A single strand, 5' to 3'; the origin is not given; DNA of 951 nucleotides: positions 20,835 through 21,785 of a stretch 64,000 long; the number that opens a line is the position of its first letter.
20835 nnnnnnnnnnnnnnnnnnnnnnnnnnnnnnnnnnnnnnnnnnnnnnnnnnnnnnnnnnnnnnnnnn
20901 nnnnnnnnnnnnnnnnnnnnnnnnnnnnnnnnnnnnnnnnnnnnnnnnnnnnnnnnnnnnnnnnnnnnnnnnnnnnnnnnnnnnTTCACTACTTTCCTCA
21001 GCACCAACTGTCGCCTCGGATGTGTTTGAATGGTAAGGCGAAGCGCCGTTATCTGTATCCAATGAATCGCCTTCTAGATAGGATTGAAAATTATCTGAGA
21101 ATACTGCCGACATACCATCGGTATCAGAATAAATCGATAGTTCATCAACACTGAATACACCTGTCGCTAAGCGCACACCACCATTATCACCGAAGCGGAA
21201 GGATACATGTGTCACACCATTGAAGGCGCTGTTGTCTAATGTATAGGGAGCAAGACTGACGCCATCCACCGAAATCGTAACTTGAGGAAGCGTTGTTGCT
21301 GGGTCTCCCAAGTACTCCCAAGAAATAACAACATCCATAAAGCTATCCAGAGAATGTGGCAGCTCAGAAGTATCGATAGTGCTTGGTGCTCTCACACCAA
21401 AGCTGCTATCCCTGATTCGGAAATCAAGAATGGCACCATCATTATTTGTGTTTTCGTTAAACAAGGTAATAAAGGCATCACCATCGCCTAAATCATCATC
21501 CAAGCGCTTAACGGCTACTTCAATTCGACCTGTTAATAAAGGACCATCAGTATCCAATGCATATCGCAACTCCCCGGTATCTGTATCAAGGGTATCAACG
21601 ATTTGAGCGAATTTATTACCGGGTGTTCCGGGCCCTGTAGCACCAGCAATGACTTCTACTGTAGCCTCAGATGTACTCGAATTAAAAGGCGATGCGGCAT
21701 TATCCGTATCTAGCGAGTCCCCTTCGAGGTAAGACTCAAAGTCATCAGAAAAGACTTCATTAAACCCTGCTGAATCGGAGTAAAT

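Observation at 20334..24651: Giant multi-module lipoprotein of unknown function encoded directly upstream of a TonB-dependent receptor in the alginate locus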

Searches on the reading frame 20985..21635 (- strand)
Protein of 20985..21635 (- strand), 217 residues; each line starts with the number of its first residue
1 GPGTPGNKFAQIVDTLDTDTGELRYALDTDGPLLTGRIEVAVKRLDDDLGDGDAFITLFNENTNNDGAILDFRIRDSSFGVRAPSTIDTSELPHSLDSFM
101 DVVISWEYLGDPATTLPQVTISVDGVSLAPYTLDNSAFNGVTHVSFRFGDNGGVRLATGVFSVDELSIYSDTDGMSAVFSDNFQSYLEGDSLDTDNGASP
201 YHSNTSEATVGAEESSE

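Call 22: search_solved_structures(query=window:20985-21635:-, max_evalue=10)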
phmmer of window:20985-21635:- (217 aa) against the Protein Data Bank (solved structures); distinct sequences matched with E-value up to 10: 2.
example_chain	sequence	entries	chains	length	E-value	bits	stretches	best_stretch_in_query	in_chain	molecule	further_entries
6ppn_C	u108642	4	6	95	0.31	14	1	12-87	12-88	Probable U6 snRNA-associated Sm-like protein LSm3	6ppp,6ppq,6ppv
4emg_A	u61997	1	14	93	0.32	14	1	13-87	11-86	Probable U6 snRNA-associated Sm-like protein LSm3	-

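Call 28: search_protein_representatives(protein=window:20985-21635:-)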
Query: 217 residues. Proteins with E-value up to 0.001 (for the whole library): 145; up to 1e-10: 101; up to 1e-30: 38. The best 145 are listed.
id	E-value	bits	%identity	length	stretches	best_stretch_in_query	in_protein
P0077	2.0e-275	923.0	62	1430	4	1-215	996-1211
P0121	1.6e-126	436.5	59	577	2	3-211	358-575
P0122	1.8e-110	384.0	44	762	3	9-212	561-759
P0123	3.0e-98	344.1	53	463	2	6-211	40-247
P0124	3.4e-98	343.9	52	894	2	8-213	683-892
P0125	3.8e-93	327.4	58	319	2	1-213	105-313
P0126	4.1e-89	314.3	40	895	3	2-213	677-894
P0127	4.9e-81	287.9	44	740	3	5-213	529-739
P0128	7.3e-80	284.0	68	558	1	4-213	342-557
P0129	7.8e-80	283.9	35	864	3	7-212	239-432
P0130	3.3e-73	262.3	34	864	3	7-211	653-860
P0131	2.0e-67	243.4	36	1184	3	5-213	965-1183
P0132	1.2e-64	234.4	41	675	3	4-210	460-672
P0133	2.4e-64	233.4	59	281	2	64-214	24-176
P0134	2.0e-63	230.4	46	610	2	6-212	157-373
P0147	1.7e-37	145.6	48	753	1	4-211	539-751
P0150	1.1e-36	143.0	30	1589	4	7-210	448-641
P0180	4.6e-20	88.7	33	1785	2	5-203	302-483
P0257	5.8e-05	39.3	28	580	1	10-216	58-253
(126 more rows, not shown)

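Call 31: search_protein_families(library=pfam, alignment_id=A1, max_evalue=0.001)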
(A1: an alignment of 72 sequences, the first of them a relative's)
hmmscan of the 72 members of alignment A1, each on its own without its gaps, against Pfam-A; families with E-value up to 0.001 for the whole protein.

A. member 1, P0121 (577 aa): 0 families

B. families by the number of members that match (of 72 scanned): 41 families (the first 25 are shown)
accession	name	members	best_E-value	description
PF18911.6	PKD_4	10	1.1e-45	PKD domain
PF00801.26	PKD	10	1e-32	PKD domain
PF13385.13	Laminin_G_3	8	5.1e-32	Concanavalin A-like lectin/glucanases superfamily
PF17803.7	Cadherin_4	8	1.6e-11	Bacterial cadherin-like domain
PF22633.2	F5_F8_type_C_2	5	1.9e-09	NedA-like, galactose-binding domain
PF06439.18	3keto-disac_hyd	5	4.9e-09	3-keto-disaccharide hydrolase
PF16820.11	PKD_3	5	1.4e-06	PKD-like domain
PF02210.31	Laminin_G_2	5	0.00016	Laminin G domain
PF08787.18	Alginate_lyase2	4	2.9e-80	Alginate lyase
PF00754.31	F5_F8_type_C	4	1.1e-14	F5/8 type C domain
PF22585.3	Sialidase-like_CBM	4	3.5e-06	Sialidase-like, CBM domain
PF01477.28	PLAT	3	1.4e-08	PLAT/LH2 domain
PF14099.13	Polysacc_lyase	2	0.00011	Polysaccharide lyase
PF14592.12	Chondroitinas_B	1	8e-63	Chondroitinase B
PF05426.18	Alginate_lyase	1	1.9e-18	Alginate lyase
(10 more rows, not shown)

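Call 65: search_protein_families(library=pfam, proteins=[P0124, P0147, P0150, P0257, P0180], max_evalue=0.01)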
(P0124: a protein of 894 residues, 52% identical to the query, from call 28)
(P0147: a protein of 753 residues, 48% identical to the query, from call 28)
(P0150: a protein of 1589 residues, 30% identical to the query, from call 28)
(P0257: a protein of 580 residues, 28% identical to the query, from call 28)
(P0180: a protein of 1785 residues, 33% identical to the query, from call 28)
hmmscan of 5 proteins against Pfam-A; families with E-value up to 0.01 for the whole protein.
P0124 (894 aa): 1 family
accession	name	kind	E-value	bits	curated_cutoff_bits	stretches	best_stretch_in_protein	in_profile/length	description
PF08787.18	Alginate_lyase2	-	4.2e-43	148.2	29.7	1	181-448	1-225/225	Alginate lyase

P0147 (753 aa): 3 families
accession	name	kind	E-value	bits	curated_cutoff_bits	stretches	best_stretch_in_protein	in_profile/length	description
PF08787.18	Alginate_lyase2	-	1.7e-44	152.7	29.7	1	234-520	1-225/225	Alginate lyase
PF00754.31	F5_F8_type_C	-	4.8e-12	46.5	28.2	1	76-186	5-114/127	F5/8 type C domain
PF22633.2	F5_F8_type_C_2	-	7.4e-09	36.5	27.8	1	90-182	1-91/91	NedA-like, galactose-binding domain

P0150 (1589 aa): 6 families
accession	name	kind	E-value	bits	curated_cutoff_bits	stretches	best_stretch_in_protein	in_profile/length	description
PF08787.18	Alginate_lyase2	-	2.9e-80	269.7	29.7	2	1311-1586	1-225/225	Alginate lyase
PF10800.13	DUF2528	-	1.3e-09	39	22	0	934-960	73-99/104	Protein of unknown function (DUF2528)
PF25313.1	BRWD_AD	-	2.3e-06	27.6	40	0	534-553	32-51/72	BRWD/PHIP ancillary domain-like domain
PF06439.18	3keto-disac_hyd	-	4.9e-06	27.2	26.8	0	956-992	118-151/187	3-keto-disaccharide hydrolase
PF18195.6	GatD_N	-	0.00079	19.2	25.7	0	724-743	34-48/54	GatD N-terminal domain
PF13306.12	LRR_5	-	0.00093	19.5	27.7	0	976-1020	35-78/127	BspA type Leucine rich repeat region (6 copies)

P0257 (580 aa): 1 family
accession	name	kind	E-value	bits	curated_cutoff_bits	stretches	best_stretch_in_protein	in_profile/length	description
PF08787.18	Alginate_lyase2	-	3.4e-50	171.4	29.7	1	273-573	1-225/225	Alginate lyase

P0180 (1785 aa): 5 families
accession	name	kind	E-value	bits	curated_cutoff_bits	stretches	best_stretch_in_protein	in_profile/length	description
PF14592.12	Chondroitinas_B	-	8e-63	213.3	24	1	972-1314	1-328/426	Chondroitinase B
PF00754.31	F5_F8_type_C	-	1.1e-14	55.1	28.2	1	63-175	13-126/127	F5/8 type C domain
PF22633.2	F5_F8_type_C_2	-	1.9e-09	38.4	27.8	1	67-160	2-91/91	NedA-like, galactose-binding domain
PF02018.23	CBM_4_9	-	2.7e-06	28.2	25.9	1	1458-1534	4-87/136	Carbohydrate binding domain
PF13163.11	DUF3999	-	0.0054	16.4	30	1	98-184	127-213/424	Protein of unknown function (DUF3999)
